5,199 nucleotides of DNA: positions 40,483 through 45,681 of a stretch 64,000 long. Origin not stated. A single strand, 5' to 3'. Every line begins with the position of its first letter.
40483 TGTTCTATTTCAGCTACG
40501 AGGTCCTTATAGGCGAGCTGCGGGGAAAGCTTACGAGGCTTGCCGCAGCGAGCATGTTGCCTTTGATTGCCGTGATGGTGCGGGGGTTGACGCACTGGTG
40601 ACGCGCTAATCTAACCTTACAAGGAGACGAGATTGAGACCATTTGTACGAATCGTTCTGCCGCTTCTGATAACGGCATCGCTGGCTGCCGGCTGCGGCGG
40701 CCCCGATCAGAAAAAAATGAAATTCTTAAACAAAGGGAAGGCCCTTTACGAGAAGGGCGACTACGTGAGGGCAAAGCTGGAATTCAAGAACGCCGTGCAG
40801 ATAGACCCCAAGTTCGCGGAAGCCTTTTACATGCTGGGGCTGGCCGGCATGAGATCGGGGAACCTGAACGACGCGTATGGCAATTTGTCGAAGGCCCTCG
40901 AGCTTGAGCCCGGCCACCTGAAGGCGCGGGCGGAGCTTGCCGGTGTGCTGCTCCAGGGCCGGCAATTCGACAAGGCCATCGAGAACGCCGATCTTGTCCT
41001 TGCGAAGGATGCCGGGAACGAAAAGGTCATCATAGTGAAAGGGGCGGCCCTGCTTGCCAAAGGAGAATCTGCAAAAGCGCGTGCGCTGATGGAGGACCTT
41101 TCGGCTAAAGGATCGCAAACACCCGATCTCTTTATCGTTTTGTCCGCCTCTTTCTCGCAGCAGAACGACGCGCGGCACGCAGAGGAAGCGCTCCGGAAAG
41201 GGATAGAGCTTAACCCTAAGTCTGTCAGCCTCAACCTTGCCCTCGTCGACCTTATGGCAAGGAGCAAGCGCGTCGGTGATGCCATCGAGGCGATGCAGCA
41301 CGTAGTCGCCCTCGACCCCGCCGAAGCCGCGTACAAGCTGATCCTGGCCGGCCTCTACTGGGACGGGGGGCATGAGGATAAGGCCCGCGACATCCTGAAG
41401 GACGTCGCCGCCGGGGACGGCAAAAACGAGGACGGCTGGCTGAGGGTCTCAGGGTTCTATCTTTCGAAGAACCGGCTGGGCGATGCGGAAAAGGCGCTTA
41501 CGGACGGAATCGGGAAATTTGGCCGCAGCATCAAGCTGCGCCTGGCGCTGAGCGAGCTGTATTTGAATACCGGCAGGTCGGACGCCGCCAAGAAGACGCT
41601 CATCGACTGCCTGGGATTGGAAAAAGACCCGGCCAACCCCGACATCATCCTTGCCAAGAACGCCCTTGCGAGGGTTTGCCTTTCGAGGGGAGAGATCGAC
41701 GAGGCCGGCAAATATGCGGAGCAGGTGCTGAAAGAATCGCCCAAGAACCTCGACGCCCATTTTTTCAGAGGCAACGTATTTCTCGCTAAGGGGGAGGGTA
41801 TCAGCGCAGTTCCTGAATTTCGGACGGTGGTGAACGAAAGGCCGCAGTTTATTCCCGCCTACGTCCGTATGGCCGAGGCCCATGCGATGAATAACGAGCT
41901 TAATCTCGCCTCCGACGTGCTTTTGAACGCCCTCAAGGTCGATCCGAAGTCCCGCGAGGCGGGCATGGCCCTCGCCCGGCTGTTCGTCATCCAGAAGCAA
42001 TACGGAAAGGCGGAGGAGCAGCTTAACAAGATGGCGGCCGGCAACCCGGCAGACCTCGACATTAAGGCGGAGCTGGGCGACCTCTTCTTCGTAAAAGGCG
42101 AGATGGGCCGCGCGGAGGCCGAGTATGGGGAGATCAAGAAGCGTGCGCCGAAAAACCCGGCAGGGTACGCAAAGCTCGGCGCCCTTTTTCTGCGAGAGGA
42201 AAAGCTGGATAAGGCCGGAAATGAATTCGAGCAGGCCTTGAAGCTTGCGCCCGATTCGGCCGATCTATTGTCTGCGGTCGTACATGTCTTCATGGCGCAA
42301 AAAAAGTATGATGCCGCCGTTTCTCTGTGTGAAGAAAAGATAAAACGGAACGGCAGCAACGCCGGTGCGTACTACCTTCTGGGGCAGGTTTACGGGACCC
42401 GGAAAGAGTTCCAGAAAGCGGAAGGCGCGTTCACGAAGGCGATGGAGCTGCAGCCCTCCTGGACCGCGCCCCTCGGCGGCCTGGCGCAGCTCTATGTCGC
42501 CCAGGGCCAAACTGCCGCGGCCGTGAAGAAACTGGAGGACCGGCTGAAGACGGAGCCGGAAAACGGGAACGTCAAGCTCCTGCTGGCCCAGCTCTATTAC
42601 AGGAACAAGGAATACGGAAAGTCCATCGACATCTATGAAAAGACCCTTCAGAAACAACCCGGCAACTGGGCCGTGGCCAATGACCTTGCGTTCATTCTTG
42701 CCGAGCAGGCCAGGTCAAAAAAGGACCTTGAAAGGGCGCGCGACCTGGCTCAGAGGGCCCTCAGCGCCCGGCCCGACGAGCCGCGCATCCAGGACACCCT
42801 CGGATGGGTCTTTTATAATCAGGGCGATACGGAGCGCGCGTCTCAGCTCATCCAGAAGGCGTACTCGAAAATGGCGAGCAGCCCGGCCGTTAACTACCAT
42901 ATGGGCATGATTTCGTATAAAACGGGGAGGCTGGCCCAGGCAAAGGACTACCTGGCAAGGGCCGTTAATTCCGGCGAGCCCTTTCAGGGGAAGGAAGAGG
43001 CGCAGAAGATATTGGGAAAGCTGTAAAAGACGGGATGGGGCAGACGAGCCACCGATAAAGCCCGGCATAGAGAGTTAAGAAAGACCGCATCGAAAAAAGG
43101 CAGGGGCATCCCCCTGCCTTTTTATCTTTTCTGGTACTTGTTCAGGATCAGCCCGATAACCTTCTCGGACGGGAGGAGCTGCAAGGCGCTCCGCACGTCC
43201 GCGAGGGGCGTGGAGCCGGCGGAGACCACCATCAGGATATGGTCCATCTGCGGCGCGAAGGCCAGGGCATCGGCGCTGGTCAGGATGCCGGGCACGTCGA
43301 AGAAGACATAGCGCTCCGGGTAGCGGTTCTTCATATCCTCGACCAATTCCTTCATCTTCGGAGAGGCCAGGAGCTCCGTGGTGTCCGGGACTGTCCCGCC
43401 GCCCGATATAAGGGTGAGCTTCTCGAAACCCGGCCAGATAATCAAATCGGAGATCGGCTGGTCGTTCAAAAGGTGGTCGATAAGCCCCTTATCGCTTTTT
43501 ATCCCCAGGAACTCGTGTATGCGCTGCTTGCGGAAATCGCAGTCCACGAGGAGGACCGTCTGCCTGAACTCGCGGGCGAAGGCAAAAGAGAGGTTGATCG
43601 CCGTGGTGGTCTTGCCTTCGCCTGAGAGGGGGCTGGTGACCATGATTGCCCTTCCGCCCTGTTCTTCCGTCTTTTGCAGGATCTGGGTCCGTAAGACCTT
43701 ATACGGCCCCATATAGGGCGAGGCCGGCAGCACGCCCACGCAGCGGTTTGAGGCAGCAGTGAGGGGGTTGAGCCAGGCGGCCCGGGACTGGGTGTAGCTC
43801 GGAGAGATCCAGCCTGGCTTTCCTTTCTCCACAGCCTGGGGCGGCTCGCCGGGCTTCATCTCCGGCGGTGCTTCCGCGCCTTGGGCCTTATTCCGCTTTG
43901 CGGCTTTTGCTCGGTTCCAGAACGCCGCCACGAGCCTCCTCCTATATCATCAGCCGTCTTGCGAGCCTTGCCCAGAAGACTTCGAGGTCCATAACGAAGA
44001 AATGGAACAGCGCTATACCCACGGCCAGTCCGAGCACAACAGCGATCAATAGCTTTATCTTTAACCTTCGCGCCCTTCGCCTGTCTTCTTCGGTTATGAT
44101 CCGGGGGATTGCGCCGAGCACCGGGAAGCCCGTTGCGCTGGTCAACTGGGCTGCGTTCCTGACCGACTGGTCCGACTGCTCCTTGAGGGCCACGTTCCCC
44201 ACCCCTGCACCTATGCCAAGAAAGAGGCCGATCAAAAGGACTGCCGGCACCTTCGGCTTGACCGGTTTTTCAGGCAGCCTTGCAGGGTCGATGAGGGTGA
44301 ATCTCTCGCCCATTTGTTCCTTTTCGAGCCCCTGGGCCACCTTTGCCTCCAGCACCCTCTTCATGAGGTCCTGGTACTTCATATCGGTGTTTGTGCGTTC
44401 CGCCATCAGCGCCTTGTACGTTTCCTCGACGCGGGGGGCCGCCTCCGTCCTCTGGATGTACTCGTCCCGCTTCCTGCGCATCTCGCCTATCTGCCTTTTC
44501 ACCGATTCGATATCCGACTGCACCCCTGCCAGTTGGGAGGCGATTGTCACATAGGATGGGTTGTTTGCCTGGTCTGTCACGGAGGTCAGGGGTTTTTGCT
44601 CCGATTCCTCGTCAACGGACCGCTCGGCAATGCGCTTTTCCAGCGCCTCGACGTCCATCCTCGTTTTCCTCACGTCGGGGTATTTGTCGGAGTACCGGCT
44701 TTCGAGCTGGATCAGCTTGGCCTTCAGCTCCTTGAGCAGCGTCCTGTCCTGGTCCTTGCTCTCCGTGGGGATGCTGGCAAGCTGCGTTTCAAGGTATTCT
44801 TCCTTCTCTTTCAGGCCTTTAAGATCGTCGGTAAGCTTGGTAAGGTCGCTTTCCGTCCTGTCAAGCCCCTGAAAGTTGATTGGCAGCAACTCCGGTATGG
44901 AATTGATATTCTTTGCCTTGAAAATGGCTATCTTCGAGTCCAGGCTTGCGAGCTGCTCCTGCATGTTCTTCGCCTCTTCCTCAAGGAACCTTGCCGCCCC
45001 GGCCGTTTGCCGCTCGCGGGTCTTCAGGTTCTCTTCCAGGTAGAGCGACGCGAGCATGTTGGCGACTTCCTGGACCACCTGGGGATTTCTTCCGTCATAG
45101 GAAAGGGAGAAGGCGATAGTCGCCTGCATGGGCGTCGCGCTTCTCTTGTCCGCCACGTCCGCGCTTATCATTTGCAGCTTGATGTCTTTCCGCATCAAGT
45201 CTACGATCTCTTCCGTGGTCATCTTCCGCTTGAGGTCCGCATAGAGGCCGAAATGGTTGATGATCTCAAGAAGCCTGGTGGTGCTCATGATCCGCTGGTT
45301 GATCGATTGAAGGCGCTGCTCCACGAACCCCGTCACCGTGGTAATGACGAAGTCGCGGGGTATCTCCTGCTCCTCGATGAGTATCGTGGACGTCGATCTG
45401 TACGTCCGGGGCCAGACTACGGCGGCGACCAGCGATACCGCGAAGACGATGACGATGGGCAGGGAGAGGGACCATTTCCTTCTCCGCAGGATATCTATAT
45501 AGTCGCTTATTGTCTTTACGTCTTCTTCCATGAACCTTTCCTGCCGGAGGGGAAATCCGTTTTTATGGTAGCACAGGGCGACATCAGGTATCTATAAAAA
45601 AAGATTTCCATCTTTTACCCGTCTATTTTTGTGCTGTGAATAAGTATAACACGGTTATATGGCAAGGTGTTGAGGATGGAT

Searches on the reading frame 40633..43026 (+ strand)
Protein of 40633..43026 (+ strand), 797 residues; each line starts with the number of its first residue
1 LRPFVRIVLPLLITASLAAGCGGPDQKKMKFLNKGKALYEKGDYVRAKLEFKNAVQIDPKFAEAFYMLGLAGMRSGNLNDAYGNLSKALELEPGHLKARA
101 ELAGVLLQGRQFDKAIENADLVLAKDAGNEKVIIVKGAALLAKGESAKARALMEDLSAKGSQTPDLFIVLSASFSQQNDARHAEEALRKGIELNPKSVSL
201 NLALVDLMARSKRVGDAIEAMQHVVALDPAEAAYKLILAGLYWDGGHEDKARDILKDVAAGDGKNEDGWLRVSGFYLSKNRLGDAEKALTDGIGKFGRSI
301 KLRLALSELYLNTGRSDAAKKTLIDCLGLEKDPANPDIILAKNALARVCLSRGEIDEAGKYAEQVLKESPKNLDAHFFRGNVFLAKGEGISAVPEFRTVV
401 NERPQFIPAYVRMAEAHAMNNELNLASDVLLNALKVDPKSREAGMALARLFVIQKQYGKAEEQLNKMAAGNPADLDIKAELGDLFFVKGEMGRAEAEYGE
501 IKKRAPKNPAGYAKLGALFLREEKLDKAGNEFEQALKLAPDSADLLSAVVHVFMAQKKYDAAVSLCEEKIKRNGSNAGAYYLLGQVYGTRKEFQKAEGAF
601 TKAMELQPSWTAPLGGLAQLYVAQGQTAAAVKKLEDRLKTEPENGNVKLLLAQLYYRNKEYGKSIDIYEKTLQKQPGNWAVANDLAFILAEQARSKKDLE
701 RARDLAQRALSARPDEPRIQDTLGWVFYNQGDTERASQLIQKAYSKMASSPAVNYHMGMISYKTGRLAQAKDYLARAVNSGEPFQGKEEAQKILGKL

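Call 55: search_protein_families(library=pfam, proteins=[window:40633-43026:+], max_evalue=0.00001)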
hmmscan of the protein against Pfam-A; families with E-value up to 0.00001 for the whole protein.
window:40633-43026:+ (797 aa): 27 families (the best 25 are shown)
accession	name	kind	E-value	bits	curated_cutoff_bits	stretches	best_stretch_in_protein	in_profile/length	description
PF14559.12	TPR_19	-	2.4e-69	230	25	2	591-654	5-68/68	Tetratricopeptide repeat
PF07719.23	TPR_2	-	7.7e-49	160.2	27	0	578-609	2-33/34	Tetratricopeptide repeat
PF13428.12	TPR_14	-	3.5e-47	154.4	23.5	0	617-654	7-44/44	Tetratricopeptide repeat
PF13432.12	TPR_16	-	1.4e-46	156.9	32.7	1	617-678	3-64/65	Tetratricopeptide repeat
PF23914.1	TPR_CcmH_CycH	-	3.4e-35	121.7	42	2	569-676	42-152/158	Cytochrome c-type biogenesis protein H TPR domain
PF13181.12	TPR_8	-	4.1e-35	117.3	25.7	0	577-608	1-32/34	Tetratricopeptide repeat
PF13431.12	TPR_17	-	3e-29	99.3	24.4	0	668-696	2-30/34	Tetratricopeptide repeat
PF00515.34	TPR_1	-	6.8e-29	98.9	27.8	0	579-609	3-33/34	Tetratricopeptide repeat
PF13424.12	TPR_12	-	2.1e-24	85.9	30.1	0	682-744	6-72/77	Tetratricopeptide repeat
PF12895.13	ANAPC3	-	4e-23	81.9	27.2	0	705-776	11-81/82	Anaphase-promoting complex, cyclosome, subunit 3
PF13414.12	TPR_11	-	5.2e-21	74.5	26.8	1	35-73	1-39/42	TPR repeat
PF25064.1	ARM_TT21_5th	-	3.3e-18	66.5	27.8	0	648-686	4-42/117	TT21 fifth ARM repeats domain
PF25063.1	ARM_TT21_C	-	2e-17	64.2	35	0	551-645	103-198/209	Tetratricopeptide repeat protein 21 C-terminal ARM domain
PF13176.12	TPR_7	-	1.6e-16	59.3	27.9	0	614-643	2-33/36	Tetratricopeptide repeat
PF25062.1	ARM_TT21_N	-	2e-16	60.9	40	0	104-196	108-200/222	Tetratricopeptide repeat protein 21 N-terminal ARM repeat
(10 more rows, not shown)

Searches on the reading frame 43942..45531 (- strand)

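Call 55: search_protein_families(library=pfam, proteins=[window:43942-45531:-], max_evalue=0.00001)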
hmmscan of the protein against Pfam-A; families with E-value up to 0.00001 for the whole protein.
window:43942-45531:- (529 aa): 1 family
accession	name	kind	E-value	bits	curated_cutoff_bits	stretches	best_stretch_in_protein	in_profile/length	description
PF13807.11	GNVR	-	1.3e-07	31.9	27.7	1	386-451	20-81/82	G-rich domain on putative tyrosine kinase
